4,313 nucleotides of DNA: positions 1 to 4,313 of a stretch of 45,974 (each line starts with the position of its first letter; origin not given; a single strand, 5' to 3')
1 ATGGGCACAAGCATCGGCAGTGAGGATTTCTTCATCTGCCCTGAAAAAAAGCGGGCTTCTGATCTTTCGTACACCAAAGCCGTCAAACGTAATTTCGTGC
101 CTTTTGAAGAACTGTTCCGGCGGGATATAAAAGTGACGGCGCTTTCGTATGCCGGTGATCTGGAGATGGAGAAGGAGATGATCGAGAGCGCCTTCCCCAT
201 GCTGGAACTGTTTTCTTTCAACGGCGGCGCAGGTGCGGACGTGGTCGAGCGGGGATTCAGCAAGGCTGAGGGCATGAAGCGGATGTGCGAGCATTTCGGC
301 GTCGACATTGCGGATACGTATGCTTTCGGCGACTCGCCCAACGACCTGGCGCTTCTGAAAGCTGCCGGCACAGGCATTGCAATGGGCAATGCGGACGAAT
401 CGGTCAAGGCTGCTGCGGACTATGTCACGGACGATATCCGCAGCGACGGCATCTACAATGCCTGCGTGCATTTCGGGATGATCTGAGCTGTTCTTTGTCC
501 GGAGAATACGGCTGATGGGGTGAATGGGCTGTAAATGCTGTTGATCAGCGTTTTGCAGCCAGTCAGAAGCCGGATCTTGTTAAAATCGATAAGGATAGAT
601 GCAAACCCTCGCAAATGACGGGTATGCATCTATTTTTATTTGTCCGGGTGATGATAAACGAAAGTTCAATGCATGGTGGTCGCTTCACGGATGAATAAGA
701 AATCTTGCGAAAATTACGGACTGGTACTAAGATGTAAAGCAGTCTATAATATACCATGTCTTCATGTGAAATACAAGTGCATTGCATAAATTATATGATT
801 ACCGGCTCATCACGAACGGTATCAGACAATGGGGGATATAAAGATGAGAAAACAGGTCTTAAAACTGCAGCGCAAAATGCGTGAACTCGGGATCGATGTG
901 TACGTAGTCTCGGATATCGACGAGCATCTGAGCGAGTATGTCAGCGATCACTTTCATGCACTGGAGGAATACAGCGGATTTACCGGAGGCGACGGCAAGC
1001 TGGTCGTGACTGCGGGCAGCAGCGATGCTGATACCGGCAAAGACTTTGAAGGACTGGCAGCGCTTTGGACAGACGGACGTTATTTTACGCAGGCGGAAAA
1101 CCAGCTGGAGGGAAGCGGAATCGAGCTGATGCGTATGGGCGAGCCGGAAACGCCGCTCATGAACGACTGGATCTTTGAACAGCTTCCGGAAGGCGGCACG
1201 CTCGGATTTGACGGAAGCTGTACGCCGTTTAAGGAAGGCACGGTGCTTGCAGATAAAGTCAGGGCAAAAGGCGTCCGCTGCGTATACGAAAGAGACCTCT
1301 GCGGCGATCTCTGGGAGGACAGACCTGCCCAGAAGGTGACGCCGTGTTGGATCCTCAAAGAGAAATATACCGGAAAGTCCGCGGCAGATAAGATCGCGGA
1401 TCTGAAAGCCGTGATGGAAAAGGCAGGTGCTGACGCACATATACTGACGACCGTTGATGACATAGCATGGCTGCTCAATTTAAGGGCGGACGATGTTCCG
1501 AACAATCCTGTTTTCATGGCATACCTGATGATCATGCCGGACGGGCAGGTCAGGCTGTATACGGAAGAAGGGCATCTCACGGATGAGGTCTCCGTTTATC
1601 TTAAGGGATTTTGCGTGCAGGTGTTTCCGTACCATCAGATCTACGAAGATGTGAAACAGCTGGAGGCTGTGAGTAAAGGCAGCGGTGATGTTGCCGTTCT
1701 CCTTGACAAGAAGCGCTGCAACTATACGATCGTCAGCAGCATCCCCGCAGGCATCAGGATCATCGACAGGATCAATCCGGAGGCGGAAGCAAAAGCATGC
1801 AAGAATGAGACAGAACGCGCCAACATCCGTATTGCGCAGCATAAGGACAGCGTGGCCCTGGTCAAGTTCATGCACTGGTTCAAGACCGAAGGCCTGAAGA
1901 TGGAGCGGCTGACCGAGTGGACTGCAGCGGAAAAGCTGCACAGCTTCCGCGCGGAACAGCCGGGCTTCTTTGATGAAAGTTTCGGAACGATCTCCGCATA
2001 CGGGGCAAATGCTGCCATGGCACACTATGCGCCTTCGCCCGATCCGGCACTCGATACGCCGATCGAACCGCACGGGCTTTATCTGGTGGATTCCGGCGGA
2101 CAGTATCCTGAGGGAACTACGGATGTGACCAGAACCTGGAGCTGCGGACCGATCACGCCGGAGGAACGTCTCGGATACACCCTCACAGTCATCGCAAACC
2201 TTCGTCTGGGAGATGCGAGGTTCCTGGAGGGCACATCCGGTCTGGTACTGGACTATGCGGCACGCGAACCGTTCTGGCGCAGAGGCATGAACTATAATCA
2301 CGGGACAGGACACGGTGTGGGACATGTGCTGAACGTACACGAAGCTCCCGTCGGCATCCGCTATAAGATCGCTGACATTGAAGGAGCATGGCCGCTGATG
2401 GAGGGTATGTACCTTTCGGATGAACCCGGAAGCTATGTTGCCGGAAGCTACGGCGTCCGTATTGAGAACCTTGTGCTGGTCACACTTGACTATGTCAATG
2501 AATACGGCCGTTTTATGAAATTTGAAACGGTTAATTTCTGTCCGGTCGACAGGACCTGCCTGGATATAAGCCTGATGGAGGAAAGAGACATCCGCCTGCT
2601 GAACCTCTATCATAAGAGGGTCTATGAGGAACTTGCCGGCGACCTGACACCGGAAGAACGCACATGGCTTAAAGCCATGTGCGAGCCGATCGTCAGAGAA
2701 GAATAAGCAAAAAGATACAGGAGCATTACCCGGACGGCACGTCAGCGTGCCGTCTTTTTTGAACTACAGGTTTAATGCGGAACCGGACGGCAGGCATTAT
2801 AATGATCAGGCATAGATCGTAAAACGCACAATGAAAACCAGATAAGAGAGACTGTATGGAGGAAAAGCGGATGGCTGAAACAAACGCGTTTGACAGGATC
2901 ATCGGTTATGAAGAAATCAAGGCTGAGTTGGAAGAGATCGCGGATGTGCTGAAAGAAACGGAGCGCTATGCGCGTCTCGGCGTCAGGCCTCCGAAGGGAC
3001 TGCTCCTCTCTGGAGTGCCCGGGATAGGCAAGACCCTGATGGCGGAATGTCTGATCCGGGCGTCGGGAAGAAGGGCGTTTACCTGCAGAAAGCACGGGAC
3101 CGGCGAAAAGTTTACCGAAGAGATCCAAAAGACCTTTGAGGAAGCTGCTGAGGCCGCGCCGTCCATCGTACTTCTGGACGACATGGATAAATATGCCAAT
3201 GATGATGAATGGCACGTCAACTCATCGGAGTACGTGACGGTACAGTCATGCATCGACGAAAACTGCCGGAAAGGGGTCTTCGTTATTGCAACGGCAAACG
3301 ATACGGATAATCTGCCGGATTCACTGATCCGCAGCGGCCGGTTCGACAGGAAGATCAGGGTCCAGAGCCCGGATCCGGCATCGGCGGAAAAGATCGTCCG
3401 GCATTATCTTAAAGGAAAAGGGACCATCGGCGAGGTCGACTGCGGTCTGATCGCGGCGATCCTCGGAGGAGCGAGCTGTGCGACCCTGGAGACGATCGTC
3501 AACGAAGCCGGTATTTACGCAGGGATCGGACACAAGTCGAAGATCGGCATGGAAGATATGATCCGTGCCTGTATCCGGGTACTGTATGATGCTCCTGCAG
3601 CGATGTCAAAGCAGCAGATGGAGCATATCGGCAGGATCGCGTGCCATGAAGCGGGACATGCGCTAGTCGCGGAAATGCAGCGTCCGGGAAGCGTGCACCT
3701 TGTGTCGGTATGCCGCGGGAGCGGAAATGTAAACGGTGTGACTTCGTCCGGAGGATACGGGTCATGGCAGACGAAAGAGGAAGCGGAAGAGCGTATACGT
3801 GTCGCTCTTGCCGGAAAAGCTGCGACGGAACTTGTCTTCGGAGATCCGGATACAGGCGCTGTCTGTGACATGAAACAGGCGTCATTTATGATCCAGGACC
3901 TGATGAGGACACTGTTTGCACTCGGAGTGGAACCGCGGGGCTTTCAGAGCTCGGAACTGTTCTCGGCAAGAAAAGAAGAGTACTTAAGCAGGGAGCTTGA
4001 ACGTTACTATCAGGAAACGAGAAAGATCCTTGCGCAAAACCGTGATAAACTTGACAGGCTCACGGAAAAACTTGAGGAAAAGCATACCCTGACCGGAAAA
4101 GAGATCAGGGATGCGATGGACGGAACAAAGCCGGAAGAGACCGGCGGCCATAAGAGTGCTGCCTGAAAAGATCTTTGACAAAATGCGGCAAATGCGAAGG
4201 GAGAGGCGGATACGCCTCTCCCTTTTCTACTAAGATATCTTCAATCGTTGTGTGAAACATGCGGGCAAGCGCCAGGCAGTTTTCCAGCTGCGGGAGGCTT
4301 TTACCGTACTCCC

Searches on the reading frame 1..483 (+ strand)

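Call 42: search_protein_families(library=pfam, proteins=[window:1-483:+], max_evalue=0.00001)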
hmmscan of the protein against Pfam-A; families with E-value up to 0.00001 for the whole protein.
window:1-483:+ (161 aa): 3 families
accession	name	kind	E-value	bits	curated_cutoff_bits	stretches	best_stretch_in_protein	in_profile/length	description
PF08282.18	Hydrolase_3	-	5.4e-28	98.9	20.9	1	17-154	116-254/255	haloacid dehalogenase-like hydrolase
PF05116.19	S6PP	-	1.2e-06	28.8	20.3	1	73-158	151-245/247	Sucrose-6F-phosphate phosphohydrolase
PF00702.32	Hydrolase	-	8.5e-06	26.7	26.4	0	73-123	141-191/191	haloacid dehalogenase-like hydrolase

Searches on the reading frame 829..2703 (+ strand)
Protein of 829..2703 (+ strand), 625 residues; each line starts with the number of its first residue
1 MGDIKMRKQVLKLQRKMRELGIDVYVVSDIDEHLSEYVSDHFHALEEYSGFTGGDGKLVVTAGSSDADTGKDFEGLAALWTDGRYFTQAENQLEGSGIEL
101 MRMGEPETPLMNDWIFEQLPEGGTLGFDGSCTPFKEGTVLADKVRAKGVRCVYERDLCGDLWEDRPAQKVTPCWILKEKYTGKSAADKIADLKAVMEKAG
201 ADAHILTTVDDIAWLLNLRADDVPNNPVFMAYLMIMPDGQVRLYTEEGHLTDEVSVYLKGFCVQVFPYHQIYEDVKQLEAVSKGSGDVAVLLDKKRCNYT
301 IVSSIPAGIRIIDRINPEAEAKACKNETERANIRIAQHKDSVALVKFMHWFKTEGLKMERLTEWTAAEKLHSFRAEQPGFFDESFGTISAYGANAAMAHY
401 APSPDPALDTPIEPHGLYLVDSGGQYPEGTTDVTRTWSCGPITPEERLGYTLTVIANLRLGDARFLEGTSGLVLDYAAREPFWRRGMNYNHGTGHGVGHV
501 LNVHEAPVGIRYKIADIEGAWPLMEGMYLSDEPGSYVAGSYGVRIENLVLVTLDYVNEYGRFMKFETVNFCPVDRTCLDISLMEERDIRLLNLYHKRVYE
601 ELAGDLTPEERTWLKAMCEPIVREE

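Call 41: search_protein_families(library=pfam, proteins=[window:829-2703:+], max_evalue=0.00001)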
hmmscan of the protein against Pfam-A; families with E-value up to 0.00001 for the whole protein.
window:829-2703:+ (625 aa): 4 families
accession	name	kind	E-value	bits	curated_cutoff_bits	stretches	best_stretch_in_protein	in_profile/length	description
PF16189.11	Creatinase_N_2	-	7.2e-49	166.3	29.7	1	164-329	1-161/161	Creatinase/Prolidase N-terminal domain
PF00557.29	Peptidase_M24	-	3.6e-43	148.2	23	1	332-552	2-207/208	Metallopeptidase family M24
PF16188.10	Peptidase_M24_C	-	1.2e-18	67.2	28.9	1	562-621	2-63/63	C-terminal region of peptidase_M24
PF01321.24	Creatinase_N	-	1.5e-10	42.2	22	0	11-144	3-110/128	Creatinase/Prolidase N-terminal domain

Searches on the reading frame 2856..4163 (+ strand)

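Call 41: search_protein_families(library=pfam, proteins=[window:2856-4163:+], max_evalue=0.00001)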
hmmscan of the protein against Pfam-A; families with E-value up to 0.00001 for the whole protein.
window:2856-4163:+ (436 aa): 2 families
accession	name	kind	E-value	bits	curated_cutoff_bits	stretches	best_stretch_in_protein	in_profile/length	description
PF00004.35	AAA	-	1.2e-19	71.5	21.2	1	49-170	1-130/131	ATPase family associated with various cellular activities (AAA)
PF01434.24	Peptidase_M41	-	7.9e-17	62.2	29.9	1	260-418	10-189/191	Peptidase family M41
